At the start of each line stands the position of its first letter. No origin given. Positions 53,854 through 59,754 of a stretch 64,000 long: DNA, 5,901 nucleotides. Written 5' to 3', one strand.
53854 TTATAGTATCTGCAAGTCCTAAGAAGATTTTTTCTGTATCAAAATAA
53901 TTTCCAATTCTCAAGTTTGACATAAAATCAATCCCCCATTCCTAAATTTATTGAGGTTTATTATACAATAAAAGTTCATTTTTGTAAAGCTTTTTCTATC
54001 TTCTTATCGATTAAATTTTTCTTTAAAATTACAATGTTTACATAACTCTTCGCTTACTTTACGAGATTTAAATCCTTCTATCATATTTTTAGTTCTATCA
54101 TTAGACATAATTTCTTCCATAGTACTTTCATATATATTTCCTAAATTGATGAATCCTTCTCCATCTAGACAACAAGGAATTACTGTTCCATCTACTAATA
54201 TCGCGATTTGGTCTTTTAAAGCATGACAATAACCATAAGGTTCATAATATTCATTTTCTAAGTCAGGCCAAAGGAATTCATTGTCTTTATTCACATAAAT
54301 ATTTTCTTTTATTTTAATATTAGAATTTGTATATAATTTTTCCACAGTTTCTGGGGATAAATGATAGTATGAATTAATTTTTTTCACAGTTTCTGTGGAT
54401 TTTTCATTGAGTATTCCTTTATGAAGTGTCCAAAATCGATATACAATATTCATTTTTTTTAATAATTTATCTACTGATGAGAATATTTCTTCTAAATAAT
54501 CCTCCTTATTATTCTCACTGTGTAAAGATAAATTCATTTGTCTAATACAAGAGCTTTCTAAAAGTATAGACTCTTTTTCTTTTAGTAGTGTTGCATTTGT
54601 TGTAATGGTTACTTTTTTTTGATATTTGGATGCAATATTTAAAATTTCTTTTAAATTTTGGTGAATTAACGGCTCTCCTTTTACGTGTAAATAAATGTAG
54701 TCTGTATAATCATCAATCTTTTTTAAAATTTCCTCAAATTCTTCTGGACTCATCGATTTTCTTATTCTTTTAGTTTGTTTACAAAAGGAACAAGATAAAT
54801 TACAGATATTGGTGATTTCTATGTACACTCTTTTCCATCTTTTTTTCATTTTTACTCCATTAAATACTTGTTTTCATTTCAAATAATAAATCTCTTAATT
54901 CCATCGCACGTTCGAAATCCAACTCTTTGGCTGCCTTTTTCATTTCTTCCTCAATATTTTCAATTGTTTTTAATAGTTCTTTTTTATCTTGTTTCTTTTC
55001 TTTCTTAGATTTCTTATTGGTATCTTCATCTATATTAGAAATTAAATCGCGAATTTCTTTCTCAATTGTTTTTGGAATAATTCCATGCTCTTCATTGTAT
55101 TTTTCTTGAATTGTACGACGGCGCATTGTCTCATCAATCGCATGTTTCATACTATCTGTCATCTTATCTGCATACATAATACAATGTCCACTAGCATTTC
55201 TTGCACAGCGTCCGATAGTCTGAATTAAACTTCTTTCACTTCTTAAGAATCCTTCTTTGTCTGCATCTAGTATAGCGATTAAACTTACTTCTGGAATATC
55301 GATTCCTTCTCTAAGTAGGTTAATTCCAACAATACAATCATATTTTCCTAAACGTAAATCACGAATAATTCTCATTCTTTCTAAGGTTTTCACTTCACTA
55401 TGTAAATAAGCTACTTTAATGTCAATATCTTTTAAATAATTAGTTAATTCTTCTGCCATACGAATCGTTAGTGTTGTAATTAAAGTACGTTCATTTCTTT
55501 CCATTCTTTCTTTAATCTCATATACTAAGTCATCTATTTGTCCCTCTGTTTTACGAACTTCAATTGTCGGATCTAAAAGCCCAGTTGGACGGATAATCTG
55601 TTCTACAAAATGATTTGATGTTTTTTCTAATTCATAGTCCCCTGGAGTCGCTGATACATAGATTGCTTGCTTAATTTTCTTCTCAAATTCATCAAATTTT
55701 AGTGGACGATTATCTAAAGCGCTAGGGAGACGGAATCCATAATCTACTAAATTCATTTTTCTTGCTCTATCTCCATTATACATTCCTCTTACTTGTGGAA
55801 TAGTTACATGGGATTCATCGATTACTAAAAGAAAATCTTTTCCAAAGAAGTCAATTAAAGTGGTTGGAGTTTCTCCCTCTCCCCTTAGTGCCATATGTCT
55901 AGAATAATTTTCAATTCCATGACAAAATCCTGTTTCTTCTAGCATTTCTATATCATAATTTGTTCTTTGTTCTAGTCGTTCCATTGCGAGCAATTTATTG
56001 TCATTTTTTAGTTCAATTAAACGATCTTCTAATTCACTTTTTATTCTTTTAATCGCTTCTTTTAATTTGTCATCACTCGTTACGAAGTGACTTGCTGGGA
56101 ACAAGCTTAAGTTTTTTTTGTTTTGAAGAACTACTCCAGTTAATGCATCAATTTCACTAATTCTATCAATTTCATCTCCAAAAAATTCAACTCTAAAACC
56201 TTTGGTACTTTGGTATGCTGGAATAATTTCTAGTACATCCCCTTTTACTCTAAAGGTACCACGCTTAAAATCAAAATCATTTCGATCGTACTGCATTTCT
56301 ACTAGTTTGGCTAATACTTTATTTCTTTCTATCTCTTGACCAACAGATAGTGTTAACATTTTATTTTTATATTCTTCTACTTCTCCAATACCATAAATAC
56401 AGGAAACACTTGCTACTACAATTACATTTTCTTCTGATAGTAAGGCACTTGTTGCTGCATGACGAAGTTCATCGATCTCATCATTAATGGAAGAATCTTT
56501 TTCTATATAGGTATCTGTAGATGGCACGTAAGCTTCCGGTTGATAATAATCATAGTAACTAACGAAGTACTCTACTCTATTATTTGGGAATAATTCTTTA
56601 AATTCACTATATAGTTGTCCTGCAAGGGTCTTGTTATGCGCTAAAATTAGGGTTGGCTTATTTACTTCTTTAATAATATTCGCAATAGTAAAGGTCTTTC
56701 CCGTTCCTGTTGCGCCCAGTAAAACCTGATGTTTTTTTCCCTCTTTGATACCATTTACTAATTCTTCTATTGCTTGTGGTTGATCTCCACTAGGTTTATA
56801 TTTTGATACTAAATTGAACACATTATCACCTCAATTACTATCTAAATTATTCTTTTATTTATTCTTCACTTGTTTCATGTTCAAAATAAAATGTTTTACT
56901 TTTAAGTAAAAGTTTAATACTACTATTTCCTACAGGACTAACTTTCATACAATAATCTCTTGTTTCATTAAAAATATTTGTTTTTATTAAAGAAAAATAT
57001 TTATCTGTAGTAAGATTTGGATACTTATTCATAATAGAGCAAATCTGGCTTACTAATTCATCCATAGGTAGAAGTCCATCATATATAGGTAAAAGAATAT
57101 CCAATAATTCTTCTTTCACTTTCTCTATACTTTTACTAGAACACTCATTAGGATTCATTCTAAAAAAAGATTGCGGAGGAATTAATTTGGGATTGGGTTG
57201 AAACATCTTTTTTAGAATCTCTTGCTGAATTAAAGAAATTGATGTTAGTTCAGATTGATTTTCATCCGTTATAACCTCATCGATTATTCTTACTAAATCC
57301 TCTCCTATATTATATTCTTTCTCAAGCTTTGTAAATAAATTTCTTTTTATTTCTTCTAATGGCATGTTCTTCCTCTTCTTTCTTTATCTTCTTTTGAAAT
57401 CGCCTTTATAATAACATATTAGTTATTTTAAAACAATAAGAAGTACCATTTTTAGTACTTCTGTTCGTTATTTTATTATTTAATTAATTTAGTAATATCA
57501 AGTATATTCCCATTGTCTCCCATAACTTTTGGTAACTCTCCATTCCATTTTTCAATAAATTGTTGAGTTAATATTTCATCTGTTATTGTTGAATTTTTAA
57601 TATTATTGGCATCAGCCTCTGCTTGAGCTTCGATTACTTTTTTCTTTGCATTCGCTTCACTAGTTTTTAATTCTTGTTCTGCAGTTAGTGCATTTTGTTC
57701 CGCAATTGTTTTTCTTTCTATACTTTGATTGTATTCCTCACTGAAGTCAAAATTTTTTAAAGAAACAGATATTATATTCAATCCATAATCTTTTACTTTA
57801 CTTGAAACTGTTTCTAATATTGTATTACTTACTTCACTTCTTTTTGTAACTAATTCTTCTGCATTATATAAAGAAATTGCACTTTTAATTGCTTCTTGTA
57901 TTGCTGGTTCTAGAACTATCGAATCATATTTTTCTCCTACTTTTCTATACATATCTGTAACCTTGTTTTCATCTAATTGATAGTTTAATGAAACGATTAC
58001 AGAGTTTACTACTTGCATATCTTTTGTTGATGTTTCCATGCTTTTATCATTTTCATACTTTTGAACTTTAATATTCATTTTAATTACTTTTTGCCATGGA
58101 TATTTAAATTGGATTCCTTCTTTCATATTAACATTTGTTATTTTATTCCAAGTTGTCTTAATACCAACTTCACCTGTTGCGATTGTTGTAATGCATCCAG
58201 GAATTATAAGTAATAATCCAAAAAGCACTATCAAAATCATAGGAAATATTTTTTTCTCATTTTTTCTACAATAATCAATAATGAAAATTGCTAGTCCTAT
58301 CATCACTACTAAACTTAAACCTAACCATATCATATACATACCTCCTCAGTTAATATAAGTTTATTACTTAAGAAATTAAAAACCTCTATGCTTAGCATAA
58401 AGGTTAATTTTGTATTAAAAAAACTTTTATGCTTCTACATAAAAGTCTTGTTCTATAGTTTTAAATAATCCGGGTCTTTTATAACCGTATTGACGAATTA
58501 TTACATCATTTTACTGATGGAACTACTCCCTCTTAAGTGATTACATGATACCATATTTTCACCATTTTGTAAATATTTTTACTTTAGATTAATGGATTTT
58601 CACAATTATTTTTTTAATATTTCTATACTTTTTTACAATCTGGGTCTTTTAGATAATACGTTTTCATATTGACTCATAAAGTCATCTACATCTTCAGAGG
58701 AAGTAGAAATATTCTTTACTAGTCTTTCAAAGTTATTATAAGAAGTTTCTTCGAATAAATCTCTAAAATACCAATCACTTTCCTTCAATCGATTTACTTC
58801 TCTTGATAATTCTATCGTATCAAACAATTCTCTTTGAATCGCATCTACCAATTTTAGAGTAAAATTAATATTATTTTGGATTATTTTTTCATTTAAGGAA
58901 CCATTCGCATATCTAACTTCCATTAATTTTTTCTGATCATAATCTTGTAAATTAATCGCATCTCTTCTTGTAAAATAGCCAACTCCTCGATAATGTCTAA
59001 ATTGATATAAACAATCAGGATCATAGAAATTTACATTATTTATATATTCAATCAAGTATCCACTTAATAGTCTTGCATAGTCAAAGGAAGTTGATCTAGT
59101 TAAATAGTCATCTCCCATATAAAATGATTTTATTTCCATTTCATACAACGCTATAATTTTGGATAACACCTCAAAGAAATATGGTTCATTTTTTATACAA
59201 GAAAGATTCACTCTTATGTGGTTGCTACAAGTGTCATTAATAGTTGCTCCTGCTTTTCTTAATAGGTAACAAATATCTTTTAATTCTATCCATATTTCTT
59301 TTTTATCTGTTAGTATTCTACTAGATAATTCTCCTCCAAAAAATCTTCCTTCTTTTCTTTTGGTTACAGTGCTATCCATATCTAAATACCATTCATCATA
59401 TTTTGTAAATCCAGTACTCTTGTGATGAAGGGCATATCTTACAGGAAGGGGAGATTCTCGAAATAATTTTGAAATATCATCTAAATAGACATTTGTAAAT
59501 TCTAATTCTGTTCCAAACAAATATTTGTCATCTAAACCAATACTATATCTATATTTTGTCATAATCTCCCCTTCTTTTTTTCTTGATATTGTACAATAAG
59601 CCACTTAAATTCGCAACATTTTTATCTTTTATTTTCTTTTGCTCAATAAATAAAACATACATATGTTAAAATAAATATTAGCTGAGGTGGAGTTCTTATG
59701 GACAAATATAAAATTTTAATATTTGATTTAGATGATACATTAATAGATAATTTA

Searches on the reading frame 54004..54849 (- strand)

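Call 73: search_protein_families(library=pfam, proteins=[window:54004-54849:-], max_evalue=0.001)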
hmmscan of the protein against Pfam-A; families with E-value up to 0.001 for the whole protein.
window:54004-54849:- (281 aa): 2 families
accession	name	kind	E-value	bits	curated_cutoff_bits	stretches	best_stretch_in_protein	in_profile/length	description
PF04055.27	Radical_SAM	-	4.3e-15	56.7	29.5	1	10-134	1-142/166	Radical SAM superfamily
PF13186.11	SPASM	-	3.3e-13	50.2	21.5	1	208-274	1-67/67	Iron-sulfur cluster-binding domain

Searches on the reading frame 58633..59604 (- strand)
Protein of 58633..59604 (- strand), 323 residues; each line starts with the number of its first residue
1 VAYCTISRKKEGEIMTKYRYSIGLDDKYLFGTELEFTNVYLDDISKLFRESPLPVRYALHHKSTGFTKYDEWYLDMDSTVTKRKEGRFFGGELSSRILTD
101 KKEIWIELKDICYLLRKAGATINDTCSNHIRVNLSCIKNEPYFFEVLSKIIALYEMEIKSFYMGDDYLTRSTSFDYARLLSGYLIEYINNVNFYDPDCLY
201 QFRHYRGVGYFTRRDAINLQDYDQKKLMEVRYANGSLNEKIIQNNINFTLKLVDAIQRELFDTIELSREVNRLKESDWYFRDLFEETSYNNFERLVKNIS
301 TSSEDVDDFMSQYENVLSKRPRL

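Call 3: search_protein_families(library=pfam, proteins=[window:58633-59604:-], max_evalue=0.1)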
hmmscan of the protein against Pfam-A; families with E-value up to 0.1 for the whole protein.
window:58633-59604:- (323 aa): 2 families
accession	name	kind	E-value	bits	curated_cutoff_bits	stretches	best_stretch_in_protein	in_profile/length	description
PF12224.13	Amidoligase_2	-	2.3e-12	47.8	22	1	28-253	3-245/245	Putative amidoligase enzyme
PF10636.14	hemP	-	0.061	13.6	25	0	94-116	4-26/37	Hemin uptake protein hemP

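Call 4: search_protein_families(library=ncbifam, proteins=[window:58633-59604:-], max_evalue=0.1)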
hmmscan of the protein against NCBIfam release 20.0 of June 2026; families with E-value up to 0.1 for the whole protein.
window:58633-59604:- (323 aa): 0 families

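Call 5: search_protein_families(library=padloc, proteins=[window:58633-59604:-], max_evalue=0.1)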
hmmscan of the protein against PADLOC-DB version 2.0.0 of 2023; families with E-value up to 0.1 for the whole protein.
window:58633-59604:- (323 aa): 0 families
